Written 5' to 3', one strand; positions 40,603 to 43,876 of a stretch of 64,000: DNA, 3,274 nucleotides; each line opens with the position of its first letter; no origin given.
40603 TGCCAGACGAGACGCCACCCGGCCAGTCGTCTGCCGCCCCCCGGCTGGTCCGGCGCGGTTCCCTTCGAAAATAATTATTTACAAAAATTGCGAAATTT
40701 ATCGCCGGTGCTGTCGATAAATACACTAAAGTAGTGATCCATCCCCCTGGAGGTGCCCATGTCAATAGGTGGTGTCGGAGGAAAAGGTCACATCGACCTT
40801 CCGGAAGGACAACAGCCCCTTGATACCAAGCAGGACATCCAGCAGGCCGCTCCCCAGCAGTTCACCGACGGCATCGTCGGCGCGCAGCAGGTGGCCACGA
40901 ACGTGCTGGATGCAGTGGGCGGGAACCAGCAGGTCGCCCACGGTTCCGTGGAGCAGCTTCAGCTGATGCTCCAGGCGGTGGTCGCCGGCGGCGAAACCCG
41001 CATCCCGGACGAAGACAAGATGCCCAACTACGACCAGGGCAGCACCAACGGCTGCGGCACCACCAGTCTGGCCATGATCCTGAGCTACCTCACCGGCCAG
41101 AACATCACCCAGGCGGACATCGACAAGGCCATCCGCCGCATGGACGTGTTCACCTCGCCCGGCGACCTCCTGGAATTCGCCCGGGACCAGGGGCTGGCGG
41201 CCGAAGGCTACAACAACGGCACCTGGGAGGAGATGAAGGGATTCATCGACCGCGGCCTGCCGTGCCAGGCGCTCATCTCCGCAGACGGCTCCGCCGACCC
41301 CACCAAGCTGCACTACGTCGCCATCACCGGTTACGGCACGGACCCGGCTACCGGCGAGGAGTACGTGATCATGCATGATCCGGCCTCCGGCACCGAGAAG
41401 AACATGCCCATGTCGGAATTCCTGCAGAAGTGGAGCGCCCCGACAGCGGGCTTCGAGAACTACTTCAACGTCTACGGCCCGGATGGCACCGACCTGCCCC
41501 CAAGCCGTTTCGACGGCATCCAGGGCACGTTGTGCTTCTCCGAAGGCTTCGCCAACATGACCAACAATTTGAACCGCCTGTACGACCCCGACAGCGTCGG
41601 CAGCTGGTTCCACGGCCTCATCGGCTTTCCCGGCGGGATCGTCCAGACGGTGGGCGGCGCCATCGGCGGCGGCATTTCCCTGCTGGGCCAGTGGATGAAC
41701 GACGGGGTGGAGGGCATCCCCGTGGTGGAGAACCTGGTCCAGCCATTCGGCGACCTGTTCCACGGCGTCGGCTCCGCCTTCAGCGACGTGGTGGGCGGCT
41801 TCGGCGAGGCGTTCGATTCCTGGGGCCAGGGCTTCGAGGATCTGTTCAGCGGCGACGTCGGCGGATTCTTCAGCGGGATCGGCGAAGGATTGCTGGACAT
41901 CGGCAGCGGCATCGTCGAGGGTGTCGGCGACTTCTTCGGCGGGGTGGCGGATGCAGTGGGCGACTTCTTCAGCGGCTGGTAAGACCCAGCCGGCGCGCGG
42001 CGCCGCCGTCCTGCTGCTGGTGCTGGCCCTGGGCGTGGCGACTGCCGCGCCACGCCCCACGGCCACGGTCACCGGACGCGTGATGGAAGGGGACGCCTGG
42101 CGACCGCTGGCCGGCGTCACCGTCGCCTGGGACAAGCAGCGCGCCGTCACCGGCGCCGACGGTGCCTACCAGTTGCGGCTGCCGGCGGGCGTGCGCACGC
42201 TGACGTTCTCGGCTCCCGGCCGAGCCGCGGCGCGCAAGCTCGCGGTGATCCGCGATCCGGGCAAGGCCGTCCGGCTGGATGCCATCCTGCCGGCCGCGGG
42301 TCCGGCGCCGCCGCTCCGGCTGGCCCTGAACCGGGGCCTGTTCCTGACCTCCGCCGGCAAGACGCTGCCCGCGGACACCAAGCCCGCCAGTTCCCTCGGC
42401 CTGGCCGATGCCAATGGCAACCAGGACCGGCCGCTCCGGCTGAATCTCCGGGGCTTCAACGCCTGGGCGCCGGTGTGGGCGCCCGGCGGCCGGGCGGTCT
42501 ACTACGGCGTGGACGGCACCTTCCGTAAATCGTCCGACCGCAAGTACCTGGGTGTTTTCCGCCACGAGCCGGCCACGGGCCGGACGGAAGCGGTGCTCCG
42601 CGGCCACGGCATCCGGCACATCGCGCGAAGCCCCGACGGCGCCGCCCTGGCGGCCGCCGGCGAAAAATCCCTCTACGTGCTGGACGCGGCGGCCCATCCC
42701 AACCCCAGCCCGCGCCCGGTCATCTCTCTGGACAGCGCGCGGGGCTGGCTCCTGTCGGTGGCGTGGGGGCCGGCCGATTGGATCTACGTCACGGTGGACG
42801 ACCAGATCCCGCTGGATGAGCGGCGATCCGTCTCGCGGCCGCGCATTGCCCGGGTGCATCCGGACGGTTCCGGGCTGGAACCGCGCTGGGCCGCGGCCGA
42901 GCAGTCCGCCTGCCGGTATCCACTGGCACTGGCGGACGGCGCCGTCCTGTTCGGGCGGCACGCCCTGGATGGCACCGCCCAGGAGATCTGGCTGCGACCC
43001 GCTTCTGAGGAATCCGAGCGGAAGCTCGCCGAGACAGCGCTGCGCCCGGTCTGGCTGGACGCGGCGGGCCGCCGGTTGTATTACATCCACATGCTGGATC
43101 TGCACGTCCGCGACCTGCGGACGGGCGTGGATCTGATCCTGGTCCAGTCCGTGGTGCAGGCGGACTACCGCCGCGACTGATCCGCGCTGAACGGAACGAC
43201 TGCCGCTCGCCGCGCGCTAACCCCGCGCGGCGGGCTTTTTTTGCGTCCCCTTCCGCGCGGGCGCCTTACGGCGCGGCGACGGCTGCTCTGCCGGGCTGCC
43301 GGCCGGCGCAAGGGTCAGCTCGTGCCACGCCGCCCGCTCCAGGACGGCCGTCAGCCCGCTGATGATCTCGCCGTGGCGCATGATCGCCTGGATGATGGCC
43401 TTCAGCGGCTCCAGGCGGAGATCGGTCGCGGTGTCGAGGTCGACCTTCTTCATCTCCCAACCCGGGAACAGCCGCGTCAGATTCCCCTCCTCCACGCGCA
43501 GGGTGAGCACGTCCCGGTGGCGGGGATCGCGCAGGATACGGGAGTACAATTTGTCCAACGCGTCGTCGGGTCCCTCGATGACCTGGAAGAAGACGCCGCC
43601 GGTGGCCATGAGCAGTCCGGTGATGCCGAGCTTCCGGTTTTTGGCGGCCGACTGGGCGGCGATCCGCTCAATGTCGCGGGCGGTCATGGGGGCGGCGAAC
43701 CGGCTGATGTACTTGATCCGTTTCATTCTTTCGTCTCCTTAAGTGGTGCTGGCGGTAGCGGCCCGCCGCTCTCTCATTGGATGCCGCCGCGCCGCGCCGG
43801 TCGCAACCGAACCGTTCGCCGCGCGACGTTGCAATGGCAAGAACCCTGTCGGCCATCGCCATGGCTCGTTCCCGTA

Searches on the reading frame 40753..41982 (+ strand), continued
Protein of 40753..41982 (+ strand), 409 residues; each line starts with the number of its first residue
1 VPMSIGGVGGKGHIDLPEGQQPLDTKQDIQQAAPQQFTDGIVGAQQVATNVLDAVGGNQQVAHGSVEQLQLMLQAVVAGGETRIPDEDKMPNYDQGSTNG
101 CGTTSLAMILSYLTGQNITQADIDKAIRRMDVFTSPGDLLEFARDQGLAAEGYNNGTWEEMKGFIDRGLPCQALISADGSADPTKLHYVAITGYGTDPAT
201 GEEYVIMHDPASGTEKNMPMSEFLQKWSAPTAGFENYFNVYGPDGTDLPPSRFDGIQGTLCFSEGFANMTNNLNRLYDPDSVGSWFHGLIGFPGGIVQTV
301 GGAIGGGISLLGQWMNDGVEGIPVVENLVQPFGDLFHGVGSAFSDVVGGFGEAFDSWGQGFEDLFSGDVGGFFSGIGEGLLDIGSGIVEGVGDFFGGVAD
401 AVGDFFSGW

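Call 60: find_encoding_contigs(protein=P0264, flank=8000, max_places=1)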
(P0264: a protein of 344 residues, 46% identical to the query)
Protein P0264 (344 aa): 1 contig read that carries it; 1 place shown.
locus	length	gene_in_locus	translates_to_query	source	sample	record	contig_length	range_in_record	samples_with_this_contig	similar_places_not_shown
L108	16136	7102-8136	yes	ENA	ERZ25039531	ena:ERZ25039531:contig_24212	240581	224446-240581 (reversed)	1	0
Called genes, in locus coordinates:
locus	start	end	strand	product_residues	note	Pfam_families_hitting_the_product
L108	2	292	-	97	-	?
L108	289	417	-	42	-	-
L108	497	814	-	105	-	-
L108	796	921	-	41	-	-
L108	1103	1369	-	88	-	-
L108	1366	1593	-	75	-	-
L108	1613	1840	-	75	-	-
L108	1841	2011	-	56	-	-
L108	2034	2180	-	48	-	PF01312:Bac_export_2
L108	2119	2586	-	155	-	PF01312:Bac_export_2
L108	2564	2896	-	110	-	PF01312:Bac_export_2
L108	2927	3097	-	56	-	PF01312:Bac_export_2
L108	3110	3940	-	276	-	PF01311:Bac_export_1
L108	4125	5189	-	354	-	PF00813:FliP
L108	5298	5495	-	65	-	-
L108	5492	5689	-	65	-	-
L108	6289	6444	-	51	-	-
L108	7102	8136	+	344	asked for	PF03412:Peptidase_C39 (weak), PF12385:Peptidase_C70 (weak), PF13529:Peptidase_C39_2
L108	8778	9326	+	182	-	PF13529:Peptidase_C39_2 (weak)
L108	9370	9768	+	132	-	-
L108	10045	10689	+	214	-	-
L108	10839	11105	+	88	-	-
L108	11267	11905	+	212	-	PF01148:CTP_transf_1 (weak)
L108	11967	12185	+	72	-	-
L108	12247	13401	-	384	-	PF04055:Radical_SAM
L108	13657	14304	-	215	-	-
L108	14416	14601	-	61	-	-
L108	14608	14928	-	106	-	-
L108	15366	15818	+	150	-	-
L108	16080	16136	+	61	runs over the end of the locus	-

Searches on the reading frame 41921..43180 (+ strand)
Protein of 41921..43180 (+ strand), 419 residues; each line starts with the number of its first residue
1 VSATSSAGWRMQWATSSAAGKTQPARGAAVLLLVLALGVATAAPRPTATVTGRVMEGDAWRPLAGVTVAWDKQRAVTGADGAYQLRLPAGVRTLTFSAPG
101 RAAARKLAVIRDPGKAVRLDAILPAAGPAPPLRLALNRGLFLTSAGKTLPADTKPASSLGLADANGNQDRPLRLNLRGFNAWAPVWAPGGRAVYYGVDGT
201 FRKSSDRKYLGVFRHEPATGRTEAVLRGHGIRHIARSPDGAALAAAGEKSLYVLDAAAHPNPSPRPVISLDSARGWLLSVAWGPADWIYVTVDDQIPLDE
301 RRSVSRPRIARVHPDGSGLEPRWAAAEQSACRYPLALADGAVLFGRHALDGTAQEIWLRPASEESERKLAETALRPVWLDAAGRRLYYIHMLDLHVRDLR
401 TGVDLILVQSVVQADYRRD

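Call 18: search_protein_families(library=pfam, proteins=[window:41921-43180:+], max_evalue=0.01)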
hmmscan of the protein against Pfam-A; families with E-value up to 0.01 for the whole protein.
window:41921-43180:+ (419 aa): 3 families
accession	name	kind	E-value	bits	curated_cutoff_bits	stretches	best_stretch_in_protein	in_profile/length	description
PF13620.12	CarboxypepD_reg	-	6.3e-10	39.7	32.3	1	49-123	1-81/82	Carboxypeptidase regulatory-like domain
PF13715.12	CarbopepD_reg_2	-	2.3e-05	24.8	32.2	1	50-104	1-58/88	CarboxypepD_reg-like domain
PF15976.11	CooC_C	-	0.0016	18.9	29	1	47-104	16-72/93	CS1-pili formation C-terminal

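Call 19: search_protein_families(library=ncbifam, proteins=[window:41921-43180:+], max_evalue=0.01)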
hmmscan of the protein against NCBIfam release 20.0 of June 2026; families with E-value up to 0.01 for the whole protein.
window:41921-43180:+ (419 aa): 1 family
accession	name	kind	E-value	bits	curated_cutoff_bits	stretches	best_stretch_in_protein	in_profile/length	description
TIGR04056.1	OMP_RagA_SusC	subfamily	0.0095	14.3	368.25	0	49-100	2-53/981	SusC/RagA family TonB-linked outer membrane protein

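Call 31: search_protein_families(library=padloc, proteins=[window:41921-43180:+], max_evalue=0.01)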
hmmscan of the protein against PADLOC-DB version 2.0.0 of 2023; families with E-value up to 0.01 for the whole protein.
window:41921-43180:+ (419 aa): 0 families

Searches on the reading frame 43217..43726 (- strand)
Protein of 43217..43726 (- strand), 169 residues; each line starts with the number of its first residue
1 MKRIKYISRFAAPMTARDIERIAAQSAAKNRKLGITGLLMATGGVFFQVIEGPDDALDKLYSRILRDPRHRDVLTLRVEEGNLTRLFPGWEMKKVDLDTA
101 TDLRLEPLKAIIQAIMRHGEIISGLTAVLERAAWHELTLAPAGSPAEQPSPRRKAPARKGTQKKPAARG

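Call 69: search_protein_families(library=pfam, proteins=[window:43217-43726:-], max_evalue=0.001)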
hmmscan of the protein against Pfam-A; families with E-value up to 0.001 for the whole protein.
window:43217-43726:- (169 aa): 1 family
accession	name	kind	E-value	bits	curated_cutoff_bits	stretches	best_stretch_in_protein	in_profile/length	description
PF04940.18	BLUF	-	8.1e-26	90.4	25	1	1-93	1-92/92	Sensors of blue-light using FAD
